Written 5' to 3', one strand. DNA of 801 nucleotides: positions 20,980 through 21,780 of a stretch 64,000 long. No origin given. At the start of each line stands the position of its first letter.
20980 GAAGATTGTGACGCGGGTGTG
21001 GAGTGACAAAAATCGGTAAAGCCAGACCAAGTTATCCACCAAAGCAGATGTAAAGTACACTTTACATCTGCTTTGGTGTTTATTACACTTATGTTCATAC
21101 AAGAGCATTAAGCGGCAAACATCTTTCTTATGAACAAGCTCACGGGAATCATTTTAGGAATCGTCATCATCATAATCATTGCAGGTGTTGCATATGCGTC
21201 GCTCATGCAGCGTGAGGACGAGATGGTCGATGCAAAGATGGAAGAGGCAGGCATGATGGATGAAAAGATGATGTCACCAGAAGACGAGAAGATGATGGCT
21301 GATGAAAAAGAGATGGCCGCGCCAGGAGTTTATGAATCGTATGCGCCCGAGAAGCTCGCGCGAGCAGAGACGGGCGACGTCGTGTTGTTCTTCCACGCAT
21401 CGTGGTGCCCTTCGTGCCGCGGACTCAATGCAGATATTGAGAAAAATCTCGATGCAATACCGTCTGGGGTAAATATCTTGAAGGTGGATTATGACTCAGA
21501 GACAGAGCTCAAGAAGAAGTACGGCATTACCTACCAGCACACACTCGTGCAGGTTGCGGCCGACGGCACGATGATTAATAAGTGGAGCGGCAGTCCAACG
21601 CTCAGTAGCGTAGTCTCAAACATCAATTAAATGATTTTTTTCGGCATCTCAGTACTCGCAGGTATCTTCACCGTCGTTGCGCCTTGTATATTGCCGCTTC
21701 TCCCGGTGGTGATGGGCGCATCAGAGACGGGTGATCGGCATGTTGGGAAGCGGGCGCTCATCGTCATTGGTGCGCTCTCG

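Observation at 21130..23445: Extracytoplasmic methionine-repair unit: thioredoxin with a Met-rich linker followed by a CcdA-MsrA-MsrB fusion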

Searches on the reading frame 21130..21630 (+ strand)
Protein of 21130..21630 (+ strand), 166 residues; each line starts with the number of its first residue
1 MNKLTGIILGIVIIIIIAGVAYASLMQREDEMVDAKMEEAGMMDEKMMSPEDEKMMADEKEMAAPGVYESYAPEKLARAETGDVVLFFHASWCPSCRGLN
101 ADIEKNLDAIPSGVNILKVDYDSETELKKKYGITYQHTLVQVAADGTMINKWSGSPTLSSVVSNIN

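Call 3: search_protein_families(library=pfam, proteins=[window:21130-21630:+], max_evalue=0.01)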
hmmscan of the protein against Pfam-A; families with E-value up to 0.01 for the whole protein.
window:21130-21630:+ (166 aa): 6 families
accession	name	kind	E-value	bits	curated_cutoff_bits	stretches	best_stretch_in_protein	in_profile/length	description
PF00085.26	Thioredoxin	-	1.8e-11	44.4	23.5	1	80-165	17-101/103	Thioredoxin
PF00578.27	AhpC-TSA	-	1.1e-05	25.8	26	1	79-129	23-75/124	AhpC/TSA family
PF13899.12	Thioredoxin_7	-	0.00037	21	27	1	77-120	13-59/83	Thioredoxin-like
PF13098.12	Thioredoxin_2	-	0.00074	20.3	27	1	80-134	4-74/104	Thioredoxin-like domain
PF13905.12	Thioredoxin_8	-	0.00087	20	27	1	84-125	4-47/94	Thioredoxin-like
PF05768.20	Glrx-like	-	0.0099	16.6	26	0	85-146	2-57/77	Glutaredoxin-like domain (DUF836)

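Call 4: search_protein_families(library=ncbifam, proteins=[window:21130-21630:+], max_evalue=0.01)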
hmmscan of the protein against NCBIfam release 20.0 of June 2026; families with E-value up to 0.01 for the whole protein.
window:21130-21630:+ (166 aa): 7 families
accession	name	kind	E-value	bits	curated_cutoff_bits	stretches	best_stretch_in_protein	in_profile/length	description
TIGR01068.1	thioredoxin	equivalog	1.6e-09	37.9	96.8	1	80-155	13-87/101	thioredoxin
TIGR01126.1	pdi_dom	equivalog_domain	1.7e-07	31.5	107.2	1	79-165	12-101/105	protein disulfide-isomerase domain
NF008229.0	PRK10996.1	equivalog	2.5e-05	24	125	1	82-154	53-124/141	thioredoxin TrxC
TIGR00385.1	dsbE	subfamily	7.9e-05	22.3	123.15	1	11-125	2-104/173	DsbE family thiol:disulfide interchange protein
NF041202.1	StoA_CxxC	exception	8.8e-05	22.4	210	1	81-124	52-95/163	endospore biogenesis thiol-disulfide oxidoreductase StoA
NF045694.1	seleno_TsoB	exception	0.00061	18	805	1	56-143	446-544/572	rhodanese/DsbD fusion-like selenoprotein TsoB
TIGR01130.1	ER_PDI_fam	subfamily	0.0009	18.9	344.25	1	84-160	21-99/476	protein disulfide-isomerase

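Call 9: find_homologous_proteins(query=window:21130-21627:+, max_evalue=0.001)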
Query window:21130-21627:+ (166 aa): 1554 proteins with E <= 0.001 among 1623 candidates; the best 120 are listed.
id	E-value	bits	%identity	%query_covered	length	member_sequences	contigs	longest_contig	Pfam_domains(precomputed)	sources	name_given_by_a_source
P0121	4.8e-103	360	100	100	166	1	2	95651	PF00085.27,PF13098.14,PF00578.28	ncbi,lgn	-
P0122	1.1e-78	280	61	69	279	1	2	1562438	PF06110.18,PF00085.27,PF08534.17,PF13899.13,PF13905.13,PF13098.14,PF00578.28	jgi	jgi:thioredoxin 1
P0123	4.2e-77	275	46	99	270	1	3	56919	PF06110.18,PF00085.27,PF08534.17,PF13899.13,PF14192.13,PF13905.13,PF13098.14,PF05768.21,PF00578.28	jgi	jgi:thioredoxin 1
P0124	4.7e-69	249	69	100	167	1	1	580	PF00085.27,PF13098.14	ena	-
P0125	6.4e-69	249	71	100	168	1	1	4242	PF00085.27,PF13098.14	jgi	jgi:thioredoxin 1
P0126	1.2e-68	248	67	100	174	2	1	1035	PF00085.27,PF13098.14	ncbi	-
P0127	5.6e-67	242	68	87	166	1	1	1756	PF00085.27,PF13098.14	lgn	-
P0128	9.4e-67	242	68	99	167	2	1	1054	PF00085.27,PF13098.14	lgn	-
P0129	1.6e-65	238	70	100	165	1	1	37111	PF00085.27,PF13098.14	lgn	-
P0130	2.3e-65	237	68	100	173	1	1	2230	PF00085.27,PF13098.14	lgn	-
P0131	2.3e-65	237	67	99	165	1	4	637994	PF00085.27,PF13098.14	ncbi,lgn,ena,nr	ncbi:MAG: thioredoxin family protein [Candidatus Pacebacteria bacterium]|nr:thioredoxin family prote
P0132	2.5e-65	237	65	100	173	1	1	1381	PF00085.27,PF13098.14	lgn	-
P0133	9.9e-65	235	64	100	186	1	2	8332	PF00085.27,PF13098.14,PF00578.28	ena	-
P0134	1.2e-64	235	64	100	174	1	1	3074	PF00085.27,PF13098.14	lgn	-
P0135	4.2e-64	233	66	100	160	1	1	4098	PF00085.27,PF13098.14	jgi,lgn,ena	-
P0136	3.8e-63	230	68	89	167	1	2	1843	PF00085.27,PF13098.14,PF00578.28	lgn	-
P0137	5.4e-63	230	65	100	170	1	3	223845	PF00085.27,PF13098.14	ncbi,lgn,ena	ncbi:MAG: thioredoxin family protein [Patescibacteria group bacterium]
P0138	9.5e-63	229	65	100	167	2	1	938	PF00085.27,PF13098.14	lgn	-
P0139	1.7e-62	228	68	89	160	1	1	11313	PF00085.27,PF13098.14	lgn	-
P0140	2.0e-62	228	65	100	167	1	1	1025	PF00085.27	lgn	-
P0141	2.9e-62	227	67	100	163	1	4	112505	PF00085.27,PF13098.14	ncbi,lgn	-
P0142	3.5e-62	227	63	100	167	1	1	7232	PF00085.27,PF13098.14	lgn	-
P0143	1.7e-61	225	61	100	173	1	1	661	PF00085.27,PF13098.14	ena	-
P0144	1.7e-61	225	63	100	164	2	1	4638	PF00085.27,PF13098.14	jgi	jgi:thiol-disulfide isomerase/thioredoxin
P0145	5.8e-61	223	63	100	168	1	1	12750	PF00085.27,PF13098.14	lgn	-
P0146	1.2e-60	222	62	99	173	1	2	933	PF00085.27,PF13098.14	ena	-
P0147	1.8e-60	221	62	100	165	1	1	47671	PF00085.27,PF13098.14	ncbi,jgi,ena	ncbi:MAG: thioredoxin family protein [Candidatus Paceibacterota bacterium]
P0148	6.9e-60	219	61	98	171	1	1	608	PF00085.27,PF13098.14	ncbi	-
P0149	8.3e-60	219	61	99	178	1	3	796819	PF00085.27,PF13098.14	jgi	jgi:thioredoxin 1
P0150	3.2e-59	217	62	99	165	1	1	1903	PF00085.27,PF13098.14,PF00578.28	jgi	-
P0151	3.9e-59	217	63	100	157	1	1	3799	PF00085.27,PF13899.13,PF13098.14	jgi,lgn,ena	-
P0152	5.1e-59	217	62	100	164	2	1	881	PF00085.27,PF13899.13,PF13098.14,PF00578.28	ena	-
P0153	6.0e-59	216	64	100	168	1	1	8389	PF00085.27,PF13098.14,PF00578.28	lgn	-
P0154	6.3e-59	216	60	100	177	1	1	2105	PF00085.27,PF13098.14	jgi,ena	-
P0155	9.5e-59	216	62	96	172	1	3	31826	PF00085.27,PF13098.14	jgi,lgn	-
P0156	1.1e-58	216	64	99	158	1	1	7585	PF00085.27,PF13098.14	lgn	-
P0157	1.2e-58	215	61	100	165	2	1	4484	PF00085.27,PF13899.13,PF13098.14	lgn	-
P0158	1.2e-58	215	61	100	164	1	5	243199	PF00085.27,PF13098.14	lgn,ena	-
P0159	1.6e-58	215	64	86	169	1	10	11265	PF00085.27,PF13905.13,PF13098.14,PF00578.28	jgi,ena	-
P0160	1.6e-58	215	63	100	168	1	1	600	PF00085.27,PF13098.14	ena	-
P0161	2.1e-58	215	59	100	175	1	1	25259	PF00085.27,PF13098.14,PF00578.28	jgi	jgi:thioredoxin 1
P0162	2.1e-58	215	63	89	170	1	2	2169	PF00085.27,PF13098.14,PF00578.28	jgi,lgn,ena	jgi:thiol-disulfide isomerase/thioredoxin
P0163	2.6e-58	214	61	99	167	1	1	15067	PF00085.27,PF13098.14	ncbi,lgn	ncbi:MAG: thioredoxin family protein [Candidatus Paceibacterota bacterium]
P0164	2.7e-58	214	63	86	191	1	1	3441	PF00085.27,PF13098.14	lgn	-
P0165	3.4e-58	214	63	100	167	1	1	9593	PF00085.27,PF13098.14,PF00578.28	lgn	-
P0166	4.4e-58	214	63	99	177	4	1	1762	PF00085.27,PF13098.14,PF00578.28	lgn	-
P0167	5.2e-58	213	59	100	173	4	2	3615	PF00085.27,PF13098.14,PF00578.28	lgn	-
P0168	5.3e-58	213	65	100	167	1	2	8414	PF00085.27,PF13098.14,PF00578.28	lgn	-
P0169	5.7e-58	213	60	99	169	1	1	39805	PF00085.27,PF13098.14,PF00578.28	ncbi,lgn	-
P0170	1.0e-57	212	64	84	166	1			PF00085.27,PF13905.13,PF13098.14,PF00578.28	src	-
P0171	1.0e-57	212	63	100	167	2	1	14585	PF00085.27,PF13098.14,PF00578.28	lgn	-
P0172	1.3e-57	212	60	99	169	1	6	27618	PF00085.27,PF13098.14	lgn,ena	-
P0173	1.9e-57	211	69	80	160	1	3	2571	PF00085.27,PF13098.14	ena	-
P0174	2.0e-57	211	60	87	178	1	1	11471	PF00085.27,PF13098.14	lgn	-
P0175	2.1e-57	211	58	89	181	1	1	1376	PF00085.27,PF13098.14,PF00578.28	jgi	jgi:thiol-disulfide isomerase/thioredoxin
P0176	2.7e-57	211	60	87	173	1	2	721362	PF00085.27,PF13098.14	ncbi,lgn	ncbi:MAG: thioredoxin family protein [Patescibacteria group bacterium UBA2163]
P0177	3.1e-57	211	62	100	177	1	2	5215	PF00085.27,PF13098.14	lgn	-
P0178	3.2e-57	211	68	81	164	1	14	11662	PF00085.27,PF13098.14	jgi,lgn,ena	-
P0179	3.2e-57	211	59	100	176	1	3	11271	PF00085.27,PF13098.14,PF00578.28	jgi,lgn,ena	-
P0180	4.4e-57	210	60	99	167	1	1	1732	PF00085.27,PF13098.14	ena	-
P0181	4.9e-57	210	59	99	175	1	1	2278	PF00085.27,PF13905.13,PF13098.14,PF00578.28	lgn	-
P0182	5.1e-57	210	57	99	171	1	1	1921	PF00085.27,PF13905.13,PF13098.14,PF00578.28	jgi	jgi:thioredoxin 1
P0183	5.2e-57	210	63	87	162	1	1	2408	PF00085.27,PF13098.14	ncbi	-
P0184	7.8e-57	210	61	99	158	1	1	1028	PF00085.27,PF13905.13,PF13098.14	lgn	-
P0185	8.9e-57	209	61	99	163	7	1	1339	PF00085.27,PF13098.14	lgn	-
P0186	9.2e-57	209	58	99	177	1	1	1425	PF00085.27,PF13098.14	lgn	-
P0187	1.0e-56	209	61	99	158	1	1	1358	PF00085.27,PF13899.13,PF13905.13,PF13098.14,PF00578.28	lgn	-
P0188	1.0e-56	209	60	99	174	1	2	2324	PF00085.27,PF13098.14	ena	-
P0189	1.2e-56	209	67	81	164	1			PF00085.27,PF13098.14,PF00578.28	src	-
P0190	1.2e-56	209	58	100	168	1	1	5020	PF00085.27,PF13098.14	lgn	-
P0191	1.4e-56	209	58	100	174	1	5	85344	PF00085.27,PF13098.14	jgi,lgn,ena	-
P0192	1.6e-56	209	57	89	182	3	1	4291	PF00085.27,PF13098.14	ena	-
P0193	2.1e-56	208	59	100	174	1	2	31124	PF00085.27,PF13098.14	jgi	jgi:thioredoxin 1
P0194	2.1e-56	208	60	100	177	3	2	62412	PF00085.27,PF13098.14,PF00578.28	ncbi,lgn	-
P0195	2.3e-56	208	58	100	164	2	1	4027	PF00085.27,PF13098.14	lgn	-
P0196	2.3e-56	208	62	100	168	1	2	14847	PF00085.27,PF13098.14,PF00578.28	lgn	-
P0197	2.4e-56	208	63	100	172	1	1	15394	PF00085.27,PF13098.14,PF00578.28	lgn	-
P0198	2.5e-56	208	56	99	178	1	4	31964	PF00085.27,PF13098.14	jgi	jgi:thiol-disulfide isomerase/thioredoxin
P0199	3.1e-56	208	59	99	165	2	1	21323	PF00085.27,PF13098.14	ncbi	-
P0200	3.7e-56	207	64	96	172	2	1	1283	PF00085.27,PF13098.14,PF00578.28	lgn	-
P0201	3.8e-56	207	62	100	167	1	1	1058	PF00085.27,PF13098.14,PF00578.28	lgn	-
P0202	3.9e-56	207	59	100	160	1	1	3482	PF00085.27,PF13905.13,PF13098.14,PF00578.28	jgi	-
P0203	4.1e-56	207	59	99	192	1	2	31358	PF00085.27,PF13098.14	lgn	-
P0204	4.2e-56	207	57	99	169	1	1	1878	PF00085.27,PF13098.14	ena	-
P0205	4.3e-56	207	67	81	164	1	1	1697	PF00085.27,PF13098.14,PF00578.28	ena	-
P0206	5.0e-56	207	57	99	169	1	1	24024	PF00085.27,PF13098.14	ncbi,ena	-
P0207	5.0e-56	207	62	100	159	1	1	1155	PF00085.27,PF13098.14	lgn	-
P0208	5.1e-56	207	63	100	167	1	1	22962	PF00085.27,PF13098.14,PF00578.28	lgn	-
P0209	5.3e-56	207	62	89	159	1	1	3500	PF00085.27,PF13098.14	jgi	jgi:thiol-disulfide isomerase/thioredoxin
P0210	5.3e-56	207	59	99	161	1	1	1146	PF00085.27,PF13098.14,PF00578.28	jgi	jgi:thiol-disulfide isomerase/thioredoxin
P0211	5.3e-56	207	60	100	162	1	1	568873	PF00085.27,PF13098.14,PF00578.28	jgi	jgi:thiol-disulfide isomerase/thioredoxin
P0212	5.9e-56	207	62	100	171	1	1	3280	PF00085.27,PF13098.14,PF00578.28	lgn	-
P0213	7.1e-56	206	59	99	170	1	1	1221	PF00085.27,PF13098.14,PF00578.28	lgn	-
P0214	7.2e-56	206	54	99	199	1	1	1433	PF00085.27,PF13905.13,PF13098.14,PF00578.28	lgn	-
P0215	8.5e-56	206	51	90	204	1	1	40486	PF00085.27,PF13098.14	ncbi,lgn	-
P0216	8.7e-56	206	55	99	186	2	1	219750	PF00085.27,PF13905.13,PF13098.14,PF00578.28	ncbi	ncbi:MAG: thioredoxin family protein [bacterium]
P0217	9.8e-56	206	53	99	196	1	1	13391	PF00085.27,PF13098.14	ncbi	-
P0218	1.1e-55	206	62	99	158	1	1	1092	PF00085.27,PF13905.13,PF13098.14,PF00578.28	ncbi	-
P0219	1.2e-55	206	63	99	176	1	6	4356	PF00085.27,PF13098.14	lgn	-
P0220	1.5e-55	205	59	89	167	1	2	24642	PF00085.27,PF13098.14,PF00578.28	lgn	-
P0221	1.8e-55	205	60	100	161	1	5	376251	PF00085.27,PF13098.14,PF00578.28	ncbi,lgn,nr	ncbi:thioredoxin family protein [Patescibacteria group bacterium]|nr:thioredoxin family protein [Pat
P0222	1.8e-55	205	60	99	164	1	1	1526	PF00085.27,PF13098.14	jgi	jgi:thiol-disulfide isomerase/thioredoxin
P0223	1.8e-55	205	55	100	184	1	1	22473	PF00085.27,PF13098.14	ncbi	-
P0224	2.1e-55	205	62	96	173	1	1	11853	PF00085.27,PF13098.14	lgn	-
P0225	2.3e-55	205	60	90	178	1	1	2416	PF00085.27,PF13098.14,PF00578.28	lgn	-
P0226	2.5e-55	205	58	100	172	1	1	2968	PF00085.27,PF13098.14,PF00578.28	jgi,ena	-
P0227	2.5e-55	205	58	99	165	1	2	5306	PF00085.27,PF13098.14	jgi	jgi:thiol-disulfide isomerase/thioredoxin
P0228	2.9e-55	204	59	99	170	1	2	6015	PF00085.27,PF13098.14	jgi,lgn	jgi:thiol-disulfide isomerase/thioredoxin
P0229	3.1e-55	204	58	99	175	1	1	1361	PF00085.27,PF13098.14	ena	-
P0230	3.2e-55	204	61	100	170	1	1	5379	PF00085.27,PF13098.14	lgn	-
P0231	3.3e-55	204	60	99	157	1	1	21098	PF00085.27,PF13098.14,PF00578.28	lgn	-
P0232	3.6e-55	204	59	99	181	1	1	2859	PF00085.27,PF13098.14,PF00578.28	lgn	-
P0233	4.7e-55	204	56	89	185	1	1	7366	PF00085.27,PF13098.14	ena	-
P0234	5.3e-55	204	61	99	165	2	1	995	PF00085.27,PF13905.13,PF13098.14,PF00578.28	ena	-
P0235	5.8e-55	203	63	100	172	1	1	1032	PF00085.27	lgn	-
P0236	6.8e-55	203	58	99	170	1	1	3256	PF00085.27,PF13098.14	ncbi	-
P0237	7.0e-55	203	75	67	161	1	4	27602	PF00085.27,PF13098.14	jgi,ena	-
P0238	7.5e-55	203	56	100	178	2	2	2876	PF00085.27,PF13098.14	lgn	-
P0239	7.9e-55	203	61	96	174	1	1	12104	PF00085.27,PF13098.14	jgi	jgi:thioredoxin 1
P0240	8.5e-55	203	66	73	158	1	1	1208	PF00085.27,PF13098.14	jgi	jgi:thioredoxin 1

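Call 32: search_solved_structures(query=window:21130-21627:+, max_evalue=0.01)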
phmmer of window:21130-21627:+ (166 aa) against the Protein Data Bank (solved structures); distinct sequences matched with E-value up to 0.01: 82 (the best 60 are shown).
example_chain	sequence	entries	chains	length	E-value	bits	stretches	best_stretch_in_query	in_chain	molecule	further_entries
8eky_M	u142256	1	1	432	2.9e-08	37.1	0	80-160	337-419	Thioredoxin domain-containing protein 5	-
9sqm_E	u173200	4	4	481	4.3e-08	36.5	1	81-165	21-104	Protein disulfide-isomerase A3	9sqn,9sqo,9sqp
6eny_D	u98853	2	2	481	4.3e-08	36.5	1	81-165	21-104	Protein disulfide-isomerase A3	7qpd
3idv_A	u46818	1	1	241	1.3e-07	35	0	82-139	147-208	Protein disulfide-isomerase A4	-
2vim_A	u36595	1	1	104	2.3e-07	34.2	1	74-155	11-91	THIOREDOXIN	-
7qng_B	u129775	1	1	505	7.3e-07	32.6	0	81-165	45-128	Protein disulfide-isomerase A3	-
3f8u_A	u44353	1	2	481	8.1e-07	32.4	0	81-165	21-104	Protein disulfide-isomerase A3ERp57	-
8xyw_A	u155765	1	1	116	2.7e-06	30.7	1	71-154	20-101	De novo designed Trx-3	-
1uvz_A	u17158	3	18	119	3.4e-06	30.4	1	75-154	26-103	THIOREDOXIN | THIOREDOXIN, MITOCHONDRIAL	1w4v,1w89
29te_B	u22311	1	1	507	4.5e-06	30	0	82-139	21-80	Protein disulfide-isomerase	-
9tpa_B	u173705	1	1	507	4.5e-06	30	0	82-139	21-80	Protein disulfide-isomerase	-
2oe0_A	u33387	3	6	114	1.7e-05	28.1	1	82-157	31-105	Thioredoxin-3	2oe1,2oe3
5dbq_A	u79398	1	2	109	1.9e-05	28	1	77-155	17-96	Thioredoxin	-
1wmj_A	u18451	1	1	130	3.1e-05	27.3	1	52-153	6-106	Thioredoxin H-type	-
2alb_A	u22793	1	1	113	3.3e-05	27.2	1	81-165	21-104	Protein disulfide-isomerase A3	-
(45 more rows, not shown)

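Call 59: predict_structure(alignment_id=A3)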
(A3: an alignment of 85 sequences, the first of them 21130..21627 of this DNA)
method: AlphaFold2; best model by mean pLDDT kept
length: 166 residues; sequences in the alignment: 85
mean_pLDDT: 78.8   pTM: 0.61
mean pLDDT of the five models: 78.8, 78.0, 77.8, 75.7, 74.5
residues with pLDDT >= 90: 98; 70-90: 12; 50-70: 21; < 50: 35
segments of 3 or more residues with pLDDT < 50: 28-60
pLDDT, mean of each block of 10 residues (from residue 1): 58 67 51 39 42 44 86 94 97 96 97 97 97 97 95 93 93
secondary structure, 60 per line:
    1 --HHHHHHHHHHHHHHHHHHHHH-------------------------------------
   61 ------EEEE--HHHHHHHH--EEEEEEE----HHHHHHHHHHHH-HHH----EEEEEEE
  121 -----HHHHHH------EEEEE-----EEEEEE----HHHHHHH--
elements in order: H3-23 E67-70 H73-80 E83-89 H94-105 E114-120 H126-131 E138-142 E148-153 H158-164
